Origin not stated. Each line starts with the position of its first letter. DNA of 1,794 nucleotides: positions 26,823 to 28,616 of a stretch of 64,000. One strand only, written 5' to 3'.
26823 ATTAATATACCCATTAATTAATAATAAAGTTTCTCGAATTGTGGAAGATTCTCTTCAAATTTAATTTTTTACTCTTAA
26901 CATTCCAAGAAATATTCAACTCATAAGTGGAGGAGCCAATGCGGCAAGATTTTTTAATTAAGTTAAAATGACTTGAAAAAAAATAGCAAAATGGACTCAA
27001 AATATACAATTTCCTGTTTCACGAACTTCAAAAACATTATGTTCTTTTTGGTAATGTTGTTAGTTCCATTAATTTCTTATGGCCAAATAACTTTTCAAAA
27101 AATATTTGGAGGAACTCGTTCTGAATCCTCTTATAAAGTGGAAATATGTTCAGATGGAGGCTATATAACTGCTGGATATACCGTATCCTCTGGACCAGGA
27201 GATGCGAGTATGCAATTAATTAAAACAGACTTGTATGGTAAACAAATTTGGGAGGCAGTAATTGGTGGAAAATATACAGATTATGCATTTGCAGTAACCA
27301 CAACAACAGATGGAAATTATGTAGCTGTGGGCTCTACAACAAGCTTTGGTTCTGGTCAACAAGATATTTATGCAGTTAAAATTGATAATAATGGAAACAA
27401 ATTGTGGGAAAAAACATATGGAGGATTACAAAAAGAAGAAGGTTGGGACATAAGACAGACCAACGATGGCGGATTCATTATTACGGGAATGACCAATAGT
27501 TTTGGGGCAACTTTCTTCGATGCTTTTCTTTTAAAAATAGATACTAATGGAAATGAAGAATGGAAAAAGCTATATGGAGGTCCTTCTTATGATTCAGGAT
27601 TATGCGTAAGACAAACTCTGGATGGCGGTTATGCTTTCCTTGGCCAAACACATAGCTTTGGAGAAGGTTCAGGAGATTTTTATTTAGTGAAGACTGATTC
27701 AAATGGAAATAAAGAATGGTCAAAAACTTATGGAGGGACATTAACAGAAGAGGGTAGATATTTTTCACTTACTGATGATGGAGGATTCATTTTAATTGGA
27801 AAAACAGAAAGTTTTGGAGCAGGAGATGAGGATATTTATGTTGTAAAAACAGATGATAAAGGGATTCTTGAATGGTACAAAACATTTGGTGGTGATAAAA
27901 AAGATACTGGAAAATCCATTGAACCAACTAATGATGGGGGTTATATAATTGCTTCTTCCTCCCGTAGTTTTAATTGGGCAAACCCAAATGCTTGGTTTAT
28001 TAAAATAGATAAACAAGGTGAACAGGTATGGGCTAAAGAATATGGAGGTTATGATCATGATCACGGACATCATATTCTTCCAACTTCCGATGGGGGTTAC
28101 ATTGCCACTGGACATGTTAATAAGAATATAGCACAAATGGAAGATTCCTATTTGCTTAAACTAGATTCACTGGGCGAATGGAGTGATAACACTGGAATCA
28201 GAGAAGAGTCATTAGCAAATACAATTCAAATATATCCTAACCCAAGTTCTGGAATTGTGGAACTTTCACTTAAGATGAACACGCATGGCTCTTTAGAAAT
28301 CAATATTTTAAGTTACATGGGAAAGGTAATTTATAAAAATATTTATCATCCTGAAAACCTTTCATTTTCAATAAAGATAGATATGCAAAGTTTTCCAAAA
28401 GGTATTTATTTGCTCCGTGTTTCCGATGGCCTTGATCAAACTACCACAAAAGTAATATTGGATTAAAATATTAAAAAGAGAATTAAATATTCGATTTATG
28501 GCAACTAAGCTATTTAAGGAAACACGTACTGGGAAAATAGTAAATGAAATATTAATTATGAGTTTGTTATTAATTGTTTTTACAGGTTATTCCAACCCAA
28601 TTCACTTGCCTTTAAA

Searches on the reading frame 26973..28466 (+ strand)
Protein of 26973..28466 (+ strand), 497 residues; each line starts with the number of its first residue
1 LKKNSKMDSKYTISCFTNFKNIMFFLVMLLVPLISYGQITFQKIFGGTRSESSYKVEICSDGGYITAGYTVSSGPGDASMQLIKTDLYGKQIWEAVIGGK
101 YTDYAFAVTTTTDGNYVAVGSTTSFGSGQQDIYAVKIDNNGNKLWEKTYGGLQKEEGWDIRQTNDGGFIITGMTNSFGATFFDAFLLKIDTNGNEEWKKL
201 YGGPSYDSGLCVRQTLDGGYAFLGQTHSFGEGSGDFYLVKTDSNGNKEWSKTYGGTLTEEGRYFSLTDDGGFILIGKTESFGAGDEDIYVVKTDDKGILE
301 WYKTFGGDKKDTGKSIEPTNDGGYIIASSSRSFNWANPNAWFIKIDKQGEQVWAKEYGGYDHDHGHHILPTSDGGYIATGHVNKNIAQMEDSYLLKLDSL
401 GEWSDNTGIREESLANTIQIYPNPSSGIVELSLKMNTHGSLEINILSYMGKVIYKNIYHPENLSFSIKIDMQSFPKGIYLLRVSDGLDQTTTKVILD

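Call 4: search_protein_families(library=pfam, proteins=[window:26973-28466:+], max_evalue=0.01)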
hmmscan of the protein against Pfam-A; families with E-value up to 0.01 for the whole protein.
window:26973-28466:+ (497 aa): 5 families
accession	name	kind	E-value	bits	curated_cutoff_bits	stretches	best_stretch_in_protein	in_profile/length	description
PF18962.6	Por_Secre_tail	-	8.9e-13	48.8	27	1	420-495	1-74/75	Secretion system C-terminal sorting domain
PF05935.17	Arylsulfotrans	-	1.3e-05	24.9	24.2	0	285-394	25-122/374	Arylsulfotransferase (ASST)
PF13360.13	PQQ_2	-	6.6e-05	23.1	27.6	0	79-153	127-201/233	Outer membrane protein assembly factor BamB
PF11589.14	DUF3244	-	0.00037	20.9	25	1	401-484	6-84/96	Domain of unknown function (DUF3244)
PF09837.15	DUF2064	-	0.0092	16.3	25.8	0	259-278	87-106/120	Uncharacterized protein conserved in bacteria (DUF2064)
